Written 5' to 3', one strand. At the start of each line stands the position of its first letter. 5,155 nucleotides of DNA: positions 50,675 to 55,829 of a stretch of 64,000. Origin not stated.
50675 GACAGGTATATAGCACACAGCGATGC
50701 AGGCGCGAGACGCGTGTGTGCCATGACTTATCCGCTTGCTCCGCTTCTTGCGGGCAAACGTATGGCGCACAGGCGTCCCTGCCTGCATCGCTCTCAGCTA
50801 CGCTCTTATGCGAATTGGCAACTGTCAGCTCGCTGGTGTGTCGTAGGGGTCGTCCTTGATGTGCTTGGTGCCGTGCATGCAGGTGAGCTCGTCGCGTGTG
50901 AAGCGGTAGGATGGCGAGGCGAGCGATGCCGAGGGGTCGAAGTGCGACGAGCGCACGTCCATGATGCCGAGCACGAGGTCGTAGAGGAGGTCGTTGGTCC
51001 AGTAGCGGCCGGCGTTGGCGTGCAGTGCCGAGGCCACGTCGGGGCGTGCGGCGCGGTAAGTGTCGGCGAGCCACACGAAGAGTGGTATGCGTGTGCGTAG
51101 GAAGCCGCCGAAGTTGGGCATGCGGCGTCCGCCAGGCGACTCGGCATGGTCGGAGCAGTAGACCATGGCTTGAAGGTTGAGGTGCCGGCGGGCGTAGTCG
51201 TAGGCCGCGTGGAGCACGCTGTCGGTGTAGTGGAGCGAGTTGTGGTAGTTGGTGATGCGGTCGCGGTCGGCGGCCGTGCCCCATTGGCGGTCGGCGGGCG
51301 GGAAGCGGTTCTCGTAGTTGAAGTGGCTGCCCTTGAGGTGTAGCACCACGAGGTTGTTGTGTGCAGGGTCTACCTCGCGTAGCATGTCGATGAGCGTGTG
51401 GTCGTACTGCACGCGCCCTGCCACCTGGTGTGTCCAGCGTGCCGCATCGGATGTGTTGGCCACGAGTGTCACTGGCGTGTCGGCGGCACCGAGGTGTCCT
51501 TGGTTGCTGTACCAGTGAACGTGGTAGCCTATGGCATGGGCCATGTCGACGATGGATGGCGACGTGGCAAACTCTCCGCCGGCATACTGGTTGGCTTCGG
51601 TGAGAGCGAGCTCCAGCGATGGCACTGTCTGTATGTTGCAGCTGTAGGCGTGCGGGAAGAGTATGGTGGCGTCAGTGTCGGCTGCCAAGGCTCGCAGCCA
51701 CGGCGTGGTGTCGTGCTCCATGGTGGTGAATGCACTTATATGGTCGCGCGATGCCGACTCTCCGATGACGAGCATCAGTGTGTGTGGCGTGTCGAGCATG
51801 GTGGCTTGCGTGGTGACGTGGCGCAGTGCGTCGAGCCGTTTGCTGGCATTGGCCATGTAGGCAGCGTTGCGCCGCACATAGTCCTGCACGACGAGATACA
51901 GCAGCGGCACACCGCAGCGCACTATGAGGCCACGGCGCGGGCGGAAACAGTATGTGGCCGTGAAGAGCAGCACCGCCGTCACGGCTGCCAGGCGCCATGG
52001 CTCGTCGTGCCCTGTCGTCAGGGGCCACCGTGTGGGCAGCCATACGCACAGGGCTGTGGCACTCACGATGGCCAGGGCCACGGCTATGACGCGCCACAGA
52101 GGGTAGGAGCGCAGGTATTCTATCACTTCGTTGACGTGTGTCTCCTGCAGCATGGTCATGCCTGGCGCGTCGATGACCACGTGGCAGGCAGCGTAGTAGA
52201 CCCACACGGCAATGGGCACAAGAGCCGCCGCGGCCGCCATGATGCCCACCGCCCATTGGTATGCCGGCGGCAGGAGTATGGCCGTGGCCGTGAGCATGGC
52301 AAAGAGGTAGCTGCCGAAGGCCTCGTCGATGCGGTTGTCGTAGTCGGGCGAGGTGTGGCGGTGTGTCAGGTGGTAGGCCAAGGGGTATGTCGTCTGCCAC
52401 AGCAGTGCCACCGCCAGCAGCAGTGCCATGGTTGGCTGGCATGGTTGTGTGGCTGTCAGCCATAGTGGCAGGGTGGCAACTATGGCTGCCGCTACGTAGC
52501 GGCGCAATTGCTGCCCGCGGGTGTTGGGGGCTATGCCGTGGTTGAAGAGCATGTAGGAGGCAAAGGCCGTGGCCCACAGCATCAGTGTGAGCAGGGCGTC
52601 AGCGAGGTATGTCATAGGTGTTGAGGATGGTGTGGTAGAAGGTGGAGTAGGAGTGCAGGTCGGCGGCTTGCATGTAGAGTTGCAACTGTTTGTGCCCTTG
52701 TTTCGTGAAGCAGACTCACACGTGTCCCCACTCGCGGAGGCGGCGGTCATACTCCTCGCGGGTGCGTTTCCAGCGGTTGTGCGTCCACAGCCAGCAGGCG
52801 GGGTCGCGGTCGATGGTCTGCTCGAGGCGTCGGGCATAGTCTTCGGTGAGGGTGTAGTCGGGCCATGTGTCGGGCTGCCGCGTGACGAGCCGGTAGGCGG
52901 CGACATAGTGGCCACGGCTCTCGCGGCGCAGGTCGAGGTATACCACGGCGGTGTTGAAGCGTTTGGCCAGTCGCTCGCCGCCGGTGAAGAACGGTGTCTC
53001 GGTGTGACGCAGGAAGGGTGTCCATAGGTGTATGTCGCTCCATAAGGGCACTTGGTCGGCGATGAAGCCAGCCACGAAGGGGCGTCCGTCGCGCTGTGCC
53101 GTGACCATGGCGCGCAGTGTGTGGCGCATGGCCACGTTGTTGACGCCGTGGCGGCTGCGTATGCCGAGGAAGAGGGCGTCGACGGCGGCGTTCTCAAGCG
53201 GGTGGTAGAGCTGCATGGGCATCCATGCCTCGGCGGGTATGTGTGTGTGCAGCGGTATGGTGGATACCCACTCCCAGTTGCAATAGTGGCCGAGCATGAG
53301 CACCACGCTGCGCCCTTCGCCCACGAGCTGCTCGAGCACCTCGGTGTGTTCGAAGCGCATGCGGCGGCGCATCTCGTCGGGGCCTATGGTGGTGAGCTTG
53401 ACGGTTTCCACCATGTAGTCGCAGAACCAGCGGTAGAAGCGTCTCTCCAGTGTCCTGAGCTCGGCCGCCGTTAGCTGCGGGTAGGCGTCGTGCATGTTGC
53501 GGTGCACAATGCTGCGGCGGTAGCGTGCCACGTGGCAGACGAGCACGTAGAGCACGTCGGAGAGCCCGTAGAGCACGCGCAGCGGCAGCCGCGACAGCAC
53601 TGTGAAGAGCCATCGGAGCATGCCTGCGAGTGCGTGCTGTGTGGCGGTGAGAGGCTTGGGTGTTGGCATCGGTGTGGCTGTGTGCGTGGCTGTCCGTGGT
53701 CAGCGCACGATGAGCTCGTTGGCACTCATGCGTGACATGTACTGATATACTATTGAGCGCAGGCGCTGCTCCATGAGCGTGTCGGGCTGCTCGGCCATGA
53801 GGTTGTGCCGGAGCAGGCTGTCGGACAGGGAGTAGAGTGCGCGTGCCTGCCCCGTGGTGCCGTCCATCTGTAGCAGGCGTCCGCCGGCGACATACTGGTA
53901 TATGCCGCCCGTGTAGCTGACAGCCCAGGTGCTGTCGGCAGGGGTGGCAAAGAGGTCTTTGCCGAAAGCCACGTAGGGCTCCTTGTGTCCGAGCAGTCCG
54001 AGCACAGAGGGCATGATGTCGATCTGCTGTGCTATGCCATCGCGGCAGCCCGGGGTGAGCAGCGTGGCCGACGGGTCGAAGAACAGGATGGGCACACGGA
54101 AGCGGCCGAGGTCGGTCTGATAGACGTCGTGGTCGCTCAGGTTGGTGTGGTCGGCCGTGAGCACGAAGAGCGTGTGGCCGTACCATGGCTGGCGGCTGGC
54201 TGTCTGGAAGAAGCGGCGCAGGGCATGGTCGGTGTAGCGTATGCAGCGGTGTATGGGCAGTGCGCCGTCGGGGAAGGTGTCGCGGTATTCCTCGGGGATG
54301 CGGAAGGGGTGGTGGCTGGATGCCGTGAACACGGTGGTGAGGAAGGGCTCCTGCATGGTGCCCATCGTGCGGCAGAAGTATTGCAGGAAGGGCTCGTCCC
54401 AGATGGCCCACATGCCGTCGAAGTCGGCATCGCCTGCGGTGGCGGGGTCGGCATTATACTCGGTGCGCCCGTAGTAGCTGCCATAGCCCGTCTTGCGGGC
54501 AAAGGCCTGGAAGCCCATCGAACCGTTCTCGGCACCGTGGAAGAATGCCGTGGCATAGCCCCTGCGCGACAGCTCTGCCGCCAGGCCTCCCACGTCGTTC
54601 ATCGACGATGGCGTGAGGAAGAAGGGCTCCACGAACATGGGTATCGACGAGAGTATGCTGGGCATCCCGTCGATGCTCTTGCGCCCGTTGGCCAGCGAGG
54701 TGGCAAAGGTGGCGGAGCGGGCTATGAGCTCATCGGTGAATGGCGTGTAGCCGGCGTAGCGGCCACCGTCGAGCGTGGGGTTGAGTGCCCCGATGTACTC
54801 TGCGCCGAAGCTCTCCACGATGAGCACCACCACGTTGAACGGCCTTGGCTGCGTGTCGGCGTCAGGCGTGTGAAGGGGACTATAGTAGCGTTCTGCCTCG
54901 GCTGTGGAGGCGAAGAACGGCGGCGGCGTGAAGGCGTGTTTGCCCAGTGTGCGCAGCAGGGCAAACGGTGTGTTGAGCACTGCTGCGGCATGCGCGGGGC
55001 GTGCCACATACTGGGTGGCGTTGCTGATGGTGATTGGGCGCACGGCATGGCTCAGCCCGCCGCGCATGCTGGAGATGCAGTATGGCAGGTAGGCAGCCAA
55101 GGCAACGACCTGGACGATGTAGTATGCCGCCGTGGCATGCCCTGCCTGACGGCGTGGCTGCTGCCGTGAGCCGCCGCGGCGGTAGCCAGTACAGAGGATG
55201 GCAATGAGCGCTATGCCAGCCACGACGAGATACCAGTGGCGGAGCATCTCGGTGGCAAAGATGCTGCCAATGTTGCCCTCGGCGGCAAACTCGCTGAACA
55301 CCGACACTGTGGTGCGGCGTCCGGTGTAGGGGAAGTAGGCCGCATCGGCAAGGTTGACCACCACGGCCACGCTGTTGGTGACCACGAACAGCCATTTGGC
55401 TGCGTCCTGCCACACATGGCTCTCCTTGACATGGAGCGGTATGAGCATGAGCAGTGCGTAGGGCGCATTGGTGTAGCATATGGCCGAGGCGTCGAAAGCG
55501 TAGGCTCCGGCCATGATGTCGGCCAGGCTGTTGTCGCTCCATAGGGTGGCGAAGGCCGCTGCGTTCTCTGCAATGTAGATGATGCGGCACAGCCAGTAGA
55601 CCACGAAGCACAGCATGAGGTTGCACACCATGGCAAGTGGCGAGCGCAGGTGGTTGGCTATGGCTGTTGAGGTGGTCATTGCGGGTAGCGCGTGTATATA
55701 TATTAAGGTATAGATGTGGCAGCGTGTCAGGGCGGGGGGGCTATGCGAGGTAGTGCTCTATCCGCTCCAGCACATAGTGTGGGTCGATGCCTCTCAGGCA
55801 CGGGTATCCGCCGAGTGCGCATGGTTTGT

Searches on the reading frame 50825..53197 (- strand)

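Call 31: search_protein_families(library=pfam, proteins=[window:50825-53197:-])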
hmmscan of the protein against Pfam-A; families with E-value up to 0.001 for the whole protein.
window:50825-53197:- (790 aa): 1 family
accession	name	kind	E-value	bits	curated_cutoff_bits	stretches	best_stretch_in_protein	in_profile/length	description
PF00884.28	Sulfatase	-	2.9e-29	102.8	25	1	473-726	2-280/301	Sulfatase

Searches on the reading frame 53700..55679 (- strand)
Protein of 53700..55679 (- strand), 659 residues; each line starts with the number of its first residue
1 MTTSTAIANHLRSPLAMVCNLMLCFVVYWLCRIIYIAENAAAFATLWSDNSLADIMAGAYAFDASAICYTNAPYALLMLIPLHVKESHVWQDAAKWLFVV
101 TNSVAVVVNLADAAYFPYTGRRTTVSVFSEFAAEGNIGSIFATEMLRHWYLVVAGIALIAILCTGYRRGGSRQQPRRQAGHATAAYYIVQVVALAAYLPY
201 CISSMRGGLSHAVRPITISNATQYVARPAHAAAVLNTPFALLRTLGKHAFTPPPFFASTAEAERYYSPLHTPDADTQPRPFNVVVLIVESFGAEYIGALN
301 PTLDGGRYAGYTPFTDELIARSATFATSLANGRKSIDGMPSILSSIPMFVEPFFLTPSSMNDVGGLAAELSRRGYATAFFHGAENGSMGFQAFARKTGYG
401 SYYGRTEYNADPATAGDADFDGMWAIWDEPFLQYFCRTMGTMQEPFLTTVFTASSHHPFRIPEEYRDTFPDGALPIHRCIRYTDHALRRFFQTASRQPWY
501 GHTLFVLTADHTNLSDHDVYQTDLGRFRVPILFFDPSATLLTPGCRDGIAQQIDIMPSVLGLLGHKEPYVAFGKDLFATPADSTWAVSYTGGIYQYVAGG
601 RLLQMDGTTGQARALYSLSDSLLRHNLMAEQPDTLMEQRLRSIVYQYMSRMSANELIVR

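Call 31: search_protein_families(library=pfam, proteins=[window:53700-55679:-])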
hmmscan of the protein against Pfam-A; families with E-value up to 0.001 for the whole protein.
window:53700-55679:- (659 aa): 1 family
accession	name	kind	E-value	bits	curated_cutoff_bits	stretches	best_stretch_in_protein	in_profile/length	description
PF00884.28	Sulfatase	-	4.4e-26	92.3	25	1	282-564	2-300/301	Sulfatase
